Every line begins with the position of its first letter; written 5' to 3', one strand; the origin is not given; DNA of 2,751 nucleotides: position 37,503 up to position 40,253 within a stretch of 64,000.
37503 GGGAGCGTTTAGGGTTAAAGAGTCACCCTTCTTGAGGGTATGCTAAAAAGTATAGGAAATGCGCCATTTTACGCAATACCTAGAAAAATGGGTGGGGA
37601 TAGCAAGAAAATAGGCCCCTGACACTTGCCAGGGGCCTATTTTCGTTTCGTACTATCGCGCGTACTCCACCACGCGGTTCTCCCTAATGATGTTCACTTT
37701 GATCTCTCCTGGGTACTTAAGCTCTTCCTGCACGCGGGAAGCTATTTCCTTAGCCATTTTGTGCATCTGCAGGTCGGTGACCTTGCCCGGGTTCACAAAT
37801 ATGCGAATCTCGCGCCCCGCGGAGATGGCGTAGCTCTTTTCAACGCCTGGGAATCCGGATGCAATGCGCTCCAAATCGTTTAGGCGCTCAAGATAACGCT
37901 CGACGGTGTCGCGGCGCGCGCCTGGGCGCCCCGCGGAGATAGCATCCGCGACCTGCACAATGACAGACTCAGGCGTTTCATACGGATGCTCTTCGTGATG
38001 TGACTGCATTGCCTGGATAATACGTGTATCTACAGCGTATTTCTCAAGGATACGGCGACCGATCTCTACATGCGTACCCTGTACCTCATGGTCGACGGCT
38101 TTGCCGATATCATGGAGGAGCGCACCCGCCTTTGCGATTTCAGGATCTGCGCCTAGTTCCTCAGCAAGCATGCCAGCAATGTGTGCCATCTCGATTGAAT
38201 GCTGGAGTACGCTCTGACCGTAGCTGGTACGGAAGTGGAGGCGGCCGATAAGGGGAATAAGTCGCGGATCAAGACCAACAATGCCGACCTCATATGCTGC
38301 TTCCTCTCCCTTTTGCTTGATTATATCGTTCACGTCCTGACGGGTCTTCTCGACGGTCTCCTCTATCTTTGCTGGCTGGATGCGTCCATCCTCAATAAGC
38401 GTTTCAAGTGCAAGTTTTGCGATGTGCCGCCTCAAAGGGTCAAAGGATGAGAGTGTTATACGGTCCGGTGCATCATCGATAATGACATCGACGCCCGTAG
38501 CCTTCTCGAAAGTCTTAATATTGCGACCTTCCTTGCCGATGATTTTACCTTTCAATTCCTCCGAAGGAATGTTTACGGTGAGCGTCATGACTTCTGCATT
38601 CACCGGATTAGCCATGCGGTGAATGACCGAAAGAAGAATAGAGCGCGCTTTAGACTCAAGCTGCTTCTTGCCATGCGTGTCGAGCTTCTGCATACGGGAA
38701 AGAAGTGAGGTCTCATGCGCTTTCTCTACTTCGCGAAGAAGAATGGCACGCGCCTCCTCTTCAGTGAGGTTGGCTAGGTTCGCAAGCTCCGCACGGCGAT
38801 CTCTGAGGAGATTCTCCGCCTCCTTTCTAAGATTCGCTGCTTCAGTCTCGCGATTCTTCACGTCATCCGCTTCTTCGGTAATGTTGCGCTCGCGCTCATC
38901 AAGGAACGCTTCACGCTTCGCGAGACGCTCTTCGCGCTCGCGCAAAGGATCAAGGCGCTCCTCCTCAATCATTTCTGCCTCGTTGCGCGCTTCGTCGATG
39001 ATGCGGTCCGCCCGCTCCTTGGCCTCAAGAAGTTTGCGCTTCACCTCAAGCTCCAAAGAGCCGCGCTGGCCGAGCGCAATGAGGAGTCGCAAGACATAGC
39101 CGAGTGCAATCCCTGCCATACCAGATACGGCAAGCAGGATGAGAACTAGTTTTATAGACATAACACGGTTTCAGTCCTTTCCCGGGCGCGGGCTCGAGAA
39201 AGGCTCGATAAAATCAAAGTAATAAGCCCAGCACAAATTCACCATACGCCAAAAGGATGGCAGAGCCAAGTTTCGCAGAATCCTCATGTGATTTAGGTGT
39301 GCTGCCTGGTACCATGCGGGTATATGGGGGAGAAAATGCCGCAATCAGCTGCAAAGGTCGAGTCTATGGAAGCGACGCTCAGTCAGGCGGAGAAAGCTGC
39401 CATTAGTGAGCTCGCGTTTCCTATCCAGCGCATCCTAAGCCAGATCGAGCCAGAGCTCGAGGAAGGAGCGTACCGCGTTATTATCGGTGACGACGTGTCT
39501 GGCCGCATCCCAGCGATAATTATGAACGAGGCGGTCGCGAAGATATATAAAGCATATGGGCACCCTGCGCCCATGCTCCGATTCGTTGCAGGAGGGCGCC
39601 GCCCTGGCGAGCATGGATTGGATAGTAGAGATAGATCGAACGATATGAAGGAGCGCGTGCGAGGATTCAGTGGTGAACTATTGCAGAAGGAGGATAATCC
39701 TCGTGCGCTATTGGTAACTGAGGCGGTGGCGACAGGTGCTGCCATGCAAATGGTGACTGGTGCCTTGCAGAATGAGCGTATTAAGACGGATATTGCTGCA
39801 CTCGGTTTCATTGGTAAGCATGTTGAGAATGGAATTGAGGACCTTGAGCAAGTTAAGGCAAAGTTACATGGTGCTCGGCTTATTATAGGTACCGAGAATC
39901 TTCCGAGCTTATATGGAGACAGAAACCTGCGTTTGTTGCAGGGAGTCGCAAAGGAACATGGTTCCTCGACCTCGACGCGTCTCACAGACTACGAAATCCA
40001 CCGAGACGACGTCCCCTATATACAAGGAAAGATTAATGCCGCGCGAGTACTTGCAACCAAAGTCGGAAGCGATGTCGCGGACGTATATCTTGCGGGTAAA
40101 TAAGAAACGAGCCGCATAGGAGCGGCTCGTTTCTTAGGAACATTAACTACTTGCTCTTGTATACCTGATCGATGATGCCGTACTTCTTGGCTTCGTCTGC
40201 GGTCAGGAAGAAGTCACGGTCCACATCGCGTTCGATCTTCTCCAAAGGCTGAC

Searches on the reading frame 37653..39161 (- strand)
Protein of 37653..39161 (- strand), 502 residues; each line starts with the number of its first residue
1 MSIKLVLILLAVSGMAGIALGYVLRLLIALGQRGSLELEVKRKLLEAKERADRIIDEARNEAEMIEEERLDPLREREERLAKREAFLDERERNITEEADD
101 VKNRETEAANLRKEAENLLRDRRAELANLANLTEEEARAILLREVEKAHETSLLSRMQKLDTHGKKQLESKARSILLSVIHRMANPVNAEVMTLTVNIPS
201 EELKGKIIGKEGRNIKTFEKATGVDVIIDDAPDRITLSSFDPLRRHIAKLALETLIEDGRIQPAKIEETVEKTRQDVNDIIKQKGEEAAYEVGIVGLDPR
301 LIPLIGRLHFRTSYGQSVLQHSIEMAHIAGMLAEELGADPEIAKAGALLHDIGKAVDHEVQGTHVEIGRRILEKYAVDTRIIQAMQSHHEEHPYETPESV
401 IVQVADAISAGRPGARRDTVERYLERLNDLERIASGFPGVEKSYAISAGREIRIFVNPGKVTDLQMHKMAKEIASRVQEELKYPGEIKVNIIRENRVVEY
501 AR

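Call 14: search_protein_families(library=pfam, proteins=[window:37653-39161:-], max_evalue=0.001)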
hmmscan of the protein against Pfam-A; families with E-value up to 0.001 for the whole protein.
window:37653-39161:- (502 aa): 4 families
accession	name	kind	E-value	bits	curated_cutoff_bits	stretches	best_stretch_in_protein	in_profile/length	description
PF01966.28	HD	-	2.3e-21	76.7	22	1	318-410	1-115/116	HD domain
PF12072.13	RNase_Y_N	-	1.8e-15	57.4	32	1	73-184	87-198/201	RNase Y N-terminal region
PF00013.35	KH_1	-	1.3e-08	34.9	21.5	1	193-252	1-64/66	KH domain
PF08668.18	HDOD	-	2.4e-06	27.6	22.9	1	317-355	94-133/196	HDOD domain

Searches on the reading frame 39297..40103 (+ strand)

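Call 14: search_protein_families(library=pfam, proteins=[window:39297-40103:+], max_evalue=0.001)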
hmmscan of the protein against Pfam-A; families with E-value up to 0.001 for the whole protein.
window:39297-40103:+ (268 aa): 0 families

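Call 59: search_protein_families(library=pfam, proteins=[window:39297-40103:+], max_evalue=1)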
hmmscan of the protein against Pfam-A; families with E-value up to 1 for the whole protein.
window:39297-40103:+ (268 aa): 1 family
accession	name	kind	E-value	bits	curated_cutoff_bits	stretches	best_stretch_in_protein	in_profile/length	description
PF02679.21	ComA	-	0.11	12.3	25.2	1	29-83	130-190/243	(2R)-phospho-3-sulfolactate synthase (ComA)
